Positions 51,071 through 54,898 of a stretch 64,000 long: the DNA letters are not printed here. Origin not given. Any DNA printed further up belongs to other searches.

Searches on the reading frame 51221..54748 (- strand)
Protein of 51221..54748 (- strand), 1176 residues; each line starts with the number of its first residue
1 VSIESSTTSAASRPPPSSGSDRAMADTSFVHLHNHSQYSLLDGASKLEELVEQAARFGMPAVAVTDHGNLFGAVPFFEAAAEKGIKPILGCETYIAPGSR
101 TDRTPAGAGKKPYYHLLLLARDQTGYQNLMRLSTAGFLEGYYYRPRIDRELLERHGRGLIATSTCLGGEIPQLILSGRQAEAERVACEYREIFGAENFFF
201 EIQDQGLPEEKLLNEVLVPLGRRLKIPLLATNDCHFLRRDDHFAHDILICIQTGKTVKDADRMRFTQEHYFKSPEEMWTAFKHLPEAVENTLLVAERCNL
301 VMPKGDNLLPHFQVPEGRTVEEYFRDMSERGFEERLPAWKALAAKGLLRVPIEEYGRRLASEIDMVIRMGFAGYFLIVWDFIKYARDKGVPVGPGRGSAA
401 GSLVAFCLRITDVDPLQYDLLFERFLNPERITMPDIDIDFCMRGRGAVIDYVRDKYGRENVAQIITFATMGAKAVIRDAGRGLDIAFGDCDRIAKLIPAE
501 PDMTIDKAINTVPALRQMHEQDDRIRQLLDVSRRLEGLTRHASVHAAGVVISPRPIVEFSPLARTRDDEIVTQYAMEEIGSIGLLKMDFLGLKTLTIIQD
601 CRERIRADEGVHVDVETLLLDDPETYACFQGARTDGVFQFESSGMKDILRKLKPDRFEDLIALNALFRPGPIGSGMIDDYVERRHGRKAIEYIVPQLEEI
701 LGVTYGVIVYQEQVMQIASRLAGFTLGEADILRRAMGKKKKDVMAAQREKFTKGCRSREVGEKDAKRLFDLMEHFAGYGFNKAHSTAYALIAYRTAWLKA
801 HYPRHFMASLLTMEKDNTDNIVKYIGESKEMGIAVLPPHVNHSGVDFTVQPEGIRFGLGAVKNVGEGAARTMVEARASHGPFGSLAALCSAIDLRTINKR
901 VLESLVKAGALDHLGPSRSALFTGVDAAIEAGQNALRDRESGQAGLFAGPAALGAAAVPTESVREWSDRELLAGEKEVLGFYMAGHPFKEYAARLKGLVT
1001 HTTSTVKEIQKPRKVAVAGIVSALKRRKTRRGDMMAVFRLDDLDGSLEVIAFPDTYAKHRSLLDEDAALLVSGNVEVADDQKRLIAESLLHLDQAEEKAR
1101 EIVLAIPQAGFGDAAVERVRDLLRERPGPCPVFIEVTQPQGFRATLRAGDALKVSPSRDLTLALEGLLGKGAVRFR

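Call 39: search_protein_families(library=pfam, proteins=[window:51221-54748:-], max_evalue=0.0001)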
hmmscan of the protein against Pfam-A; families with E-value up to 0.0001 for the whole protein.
window:51221-54748:- (1176 aa): 5 families
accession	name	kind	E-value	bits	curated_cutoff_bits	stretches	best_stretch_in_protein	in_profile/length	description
PF07733.18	DNA_pol3_alpha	-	9.3e-101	337.2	23.9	1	323-591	2-260/260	Bacterial DNA polymerase III alpha NTPase domain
PF17657.6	DNA_pol3_finger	-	1.7e-66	223.1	22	1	594-757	1-164/166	Bacterial DNA polymerase III alpha subunit finger domain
PF02811.25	PHP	-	2.3e-57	194.3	26.4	1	31-204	1-163/164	PHP domain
PF14579.12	HHH_6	-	2e-29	102.1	25.6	1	832-921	1-90/90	Helix-hairpin-helix motif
PF01336.31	tRNA_anti-codon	-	3.5e-09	36.9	27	1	1015-1089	1-72/75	OB-fold nucleic acid binding domain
